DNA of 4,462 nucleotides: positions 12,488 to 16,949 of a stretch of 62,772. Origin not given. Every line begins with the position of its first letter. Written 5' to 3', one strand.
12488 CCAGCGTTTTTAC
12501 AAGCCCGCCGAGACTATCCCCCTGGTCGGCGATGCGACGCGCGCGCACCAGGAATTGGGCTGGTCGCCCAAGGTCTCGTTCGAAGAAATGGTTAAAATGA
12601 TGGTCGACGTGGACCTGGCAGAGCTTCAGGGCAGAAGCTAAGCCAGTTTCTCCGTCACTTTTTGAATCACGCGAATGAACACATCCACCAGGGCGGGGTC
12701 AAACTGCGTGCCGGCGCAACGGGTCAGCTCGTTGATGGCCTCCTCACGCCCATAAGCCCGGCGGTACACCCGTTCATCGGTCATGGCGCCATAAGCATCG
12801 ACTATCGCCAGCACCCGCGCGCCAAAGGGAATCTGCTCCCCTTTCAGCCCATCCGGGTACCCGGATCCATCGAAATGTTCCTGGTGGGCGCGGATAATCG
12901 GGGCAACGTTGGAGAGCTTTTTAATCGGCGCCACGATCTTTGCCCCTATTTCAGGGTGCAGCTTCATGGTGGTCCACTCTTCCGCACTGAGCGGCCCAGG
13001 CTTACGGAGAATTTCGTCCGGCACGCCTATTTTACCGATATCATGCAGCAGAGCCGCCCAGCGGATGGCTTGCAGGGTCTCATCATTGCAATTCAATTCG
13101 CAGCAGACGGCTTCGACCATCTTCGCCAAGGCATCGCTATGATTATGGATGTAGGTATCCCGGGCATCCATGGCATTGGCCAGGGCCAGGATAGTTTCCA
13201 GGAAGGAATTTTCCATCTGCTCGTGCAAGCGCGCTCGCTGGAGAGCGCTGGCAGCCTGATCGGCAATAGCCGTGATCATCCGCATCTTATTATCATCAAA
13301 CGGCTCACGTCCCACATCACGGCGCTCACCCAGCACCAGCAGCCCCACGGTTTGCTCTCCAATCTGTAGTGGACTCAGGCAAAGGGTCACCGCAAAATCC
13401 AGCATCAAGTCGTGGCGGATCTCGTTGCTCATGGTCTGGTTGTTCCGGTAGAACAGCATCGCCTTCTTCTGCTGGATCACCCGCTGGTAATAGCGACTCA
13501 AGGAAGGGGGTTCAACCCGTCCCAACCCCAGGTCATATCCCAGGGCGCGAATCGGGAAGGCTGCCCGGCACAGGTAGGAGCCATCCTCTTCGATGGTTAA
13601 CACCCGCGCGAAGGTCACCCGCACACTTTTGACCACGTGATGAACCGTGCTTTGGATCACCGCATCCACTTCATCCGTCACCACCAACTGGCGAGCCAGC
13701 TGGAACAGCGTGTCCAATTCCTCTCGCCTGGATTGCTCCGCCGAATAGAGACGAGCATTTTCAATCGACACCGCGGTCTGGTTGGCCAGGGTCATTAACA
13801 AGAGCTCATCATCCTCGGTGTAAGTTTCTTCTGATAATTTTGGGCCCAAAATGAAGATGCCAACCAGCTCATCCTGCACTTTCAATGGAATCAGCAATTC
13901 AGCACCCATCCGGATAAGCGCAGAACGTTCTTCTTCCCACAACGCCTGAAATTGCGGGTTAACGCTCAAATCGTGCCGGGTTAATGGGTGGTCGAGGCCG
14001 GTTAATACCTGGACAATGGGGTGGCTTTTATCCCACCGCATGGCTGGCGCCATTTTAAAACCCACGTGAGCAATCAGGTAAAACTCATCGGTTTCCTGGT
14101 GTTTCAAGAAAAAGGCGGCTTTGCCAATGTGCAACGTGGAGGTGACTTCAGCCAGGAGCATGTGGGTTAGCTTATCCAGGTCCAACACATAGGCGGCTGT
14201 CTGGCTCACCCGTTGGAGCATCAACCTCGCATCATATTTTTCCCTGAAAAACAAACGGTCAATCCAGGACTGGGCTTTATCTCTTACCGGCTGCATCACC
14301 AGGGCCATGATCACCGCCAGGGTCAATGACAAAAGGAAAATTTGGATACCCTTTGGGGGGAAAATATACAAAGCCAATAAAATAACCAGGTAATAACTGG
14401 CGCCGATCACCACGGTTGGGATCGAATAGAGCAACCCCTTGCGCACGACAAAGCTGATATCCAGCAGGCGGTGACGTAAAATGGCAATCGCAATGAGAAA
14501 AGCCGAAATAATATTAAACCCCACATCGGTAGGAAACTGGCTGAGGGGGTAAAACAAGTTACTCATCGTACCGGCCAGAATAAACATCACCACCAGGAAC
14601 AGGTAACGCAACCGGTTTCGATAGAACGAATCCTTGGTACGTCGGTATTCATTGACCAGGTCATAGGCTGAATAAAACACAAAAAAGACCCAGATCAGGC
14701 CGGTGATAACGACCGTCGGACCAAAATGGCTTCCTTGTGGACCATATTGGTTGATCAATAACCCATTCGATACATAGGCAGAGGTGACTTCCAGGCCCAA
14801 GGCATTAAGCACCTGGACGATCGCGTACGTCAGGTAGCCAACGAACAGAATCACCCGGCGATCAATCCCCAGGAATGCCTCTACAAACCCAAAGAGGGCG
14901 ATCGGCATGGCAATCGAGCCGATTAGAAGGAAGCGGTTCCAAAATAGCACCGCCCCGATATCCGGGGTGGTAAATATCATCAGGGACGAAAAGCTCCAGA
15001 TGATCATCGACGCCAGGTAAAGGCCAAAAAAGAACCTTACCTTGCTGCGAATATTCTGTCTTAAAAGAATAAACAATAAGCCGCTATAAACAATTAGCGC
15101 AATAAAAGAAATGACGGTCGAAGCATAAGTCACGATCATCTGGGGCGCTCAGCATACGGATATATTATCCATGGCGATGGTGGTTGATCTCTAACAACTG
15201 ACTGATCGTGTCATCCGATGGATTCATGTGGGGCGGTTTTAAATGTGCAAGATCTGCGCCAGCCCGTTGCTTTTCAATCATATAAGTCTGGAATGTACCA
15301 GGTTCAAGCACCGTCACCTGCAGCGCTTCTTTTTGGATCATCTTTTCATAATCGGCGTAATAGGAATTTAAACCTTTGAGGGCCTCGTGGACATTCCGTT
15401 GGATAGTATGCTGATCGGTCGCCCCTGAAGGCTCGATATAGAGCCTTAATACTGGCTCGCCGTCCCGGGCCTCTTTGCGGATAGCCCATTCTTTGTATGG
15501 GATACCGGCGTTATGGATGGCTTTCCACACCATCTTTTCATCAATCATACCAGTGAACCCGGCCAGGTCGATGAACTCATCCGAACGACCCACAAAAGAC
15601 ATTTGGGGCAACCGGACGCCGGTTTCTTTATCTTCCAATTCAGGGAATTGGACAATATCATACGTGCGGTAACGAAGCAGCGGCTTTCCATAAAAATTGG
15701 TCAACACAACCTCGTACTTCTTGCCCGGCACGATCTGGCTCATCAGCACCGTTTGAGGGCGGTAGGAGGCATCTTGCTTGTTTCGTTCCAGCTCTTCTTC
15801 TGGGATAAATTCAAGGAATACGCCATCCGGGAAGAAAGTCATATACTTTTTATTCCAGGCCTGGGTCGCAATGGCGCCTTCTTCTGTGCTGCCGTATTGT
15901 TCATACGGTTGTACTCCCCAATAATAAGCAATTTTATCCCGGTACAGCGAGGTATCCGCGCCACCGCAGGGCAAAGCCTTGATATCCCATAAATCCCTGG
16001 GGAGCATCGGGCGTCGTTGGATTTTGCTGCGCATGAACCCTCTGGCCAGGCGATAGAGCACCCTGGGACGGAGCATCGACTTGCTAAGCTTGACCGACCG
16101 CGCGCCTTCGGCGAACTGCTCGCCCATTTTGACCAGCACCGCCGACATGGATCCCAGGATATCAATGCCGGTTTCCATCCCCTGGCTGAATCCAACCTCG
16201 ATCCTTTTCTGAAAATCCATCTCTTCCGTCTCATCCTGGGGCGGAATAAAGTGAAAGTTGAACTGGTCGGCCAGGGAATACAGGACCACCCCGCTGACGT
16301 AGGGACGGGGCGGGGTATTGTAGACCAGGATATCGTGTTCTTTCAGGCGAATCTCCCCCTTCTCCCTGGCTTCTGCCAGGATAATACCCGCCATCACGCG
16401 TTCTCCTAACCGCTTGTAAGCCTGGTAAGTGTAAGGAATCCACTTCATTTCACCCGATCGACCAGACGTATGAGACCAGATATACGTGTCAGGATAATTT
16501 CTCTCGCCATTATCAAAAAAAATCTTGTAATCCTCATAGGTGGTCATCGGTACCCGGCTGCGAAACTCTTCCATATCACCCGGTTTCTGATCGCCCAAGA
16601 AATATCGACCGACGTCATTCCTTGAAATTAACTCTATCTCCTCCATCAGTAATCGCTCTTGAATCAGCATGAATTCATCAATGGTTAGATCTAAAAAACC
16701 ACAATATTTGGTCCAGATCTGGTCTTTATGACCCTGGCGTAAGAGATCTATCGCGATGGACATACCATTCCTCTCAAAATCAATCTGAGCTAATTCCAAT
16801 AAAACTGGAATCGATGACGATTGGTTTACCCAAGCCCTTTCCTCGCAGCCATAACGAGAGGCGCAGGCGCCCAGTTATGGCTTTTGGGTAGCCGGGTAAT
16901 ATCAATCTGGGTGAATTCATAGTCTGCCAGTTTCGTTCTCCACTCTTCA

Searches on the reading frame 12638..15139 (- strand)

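Call 71: search_protein_families(library=pfam, proteins=[window:12638-15139:-], max_evalue=0.00001)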
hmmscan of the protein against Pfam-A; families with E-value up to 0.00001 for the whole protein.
window:12638-15139:- (833 aa): 6 families
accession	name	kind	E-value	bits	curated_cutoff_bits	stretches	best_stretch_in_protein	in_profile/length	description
PF13487.12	HD_5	-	5.9e-42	143.7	27.2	1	654-817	4-170/170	HD domain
PF01966.28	HD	-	3.6e-20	72.8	22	1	666-786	3-116/116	HD domain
PF13492.12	GAF_3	-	9.3e-17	62.1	27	1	491-635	2-129/129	GAF domain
PF01590.32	GAF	-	2.6e-14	54.3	22.4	1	320-459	1-133/133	GAF domain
PF16927.11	HisKA_7TM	-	4.3e-13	50.1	28.6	1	13-228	4-222/224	N-terminal 7TM region of histidine kinase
PF13185.12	GAF_2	-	4.8e-13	49.9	28.6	0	490-634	3-136/136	GAF domain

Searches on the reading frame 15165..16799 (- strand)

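Call 71: search_protein_families(library=pfam, proteins=[window:15165-16799:-], max_evalue=0.00001)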
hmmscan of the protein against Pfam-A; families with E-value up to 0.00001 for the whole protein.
window:15165-16799:- (544 aa): 3 families
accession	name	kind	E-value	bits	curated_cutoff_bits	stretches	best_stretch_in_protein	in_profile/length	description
PF23571.1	GH3_M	-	1.6e-12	47.8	23.6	1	321-405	2-75/75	GH3 family central domain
PF03321.19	GH3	-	3.2e-07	30.3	23.6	1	46-139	15-113/304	GH3 family N-terminal domain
PF23572.1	GH3_C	-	4.4e-06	27.8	23.6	1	451-526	37-115/119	GH3 family C-terminal domain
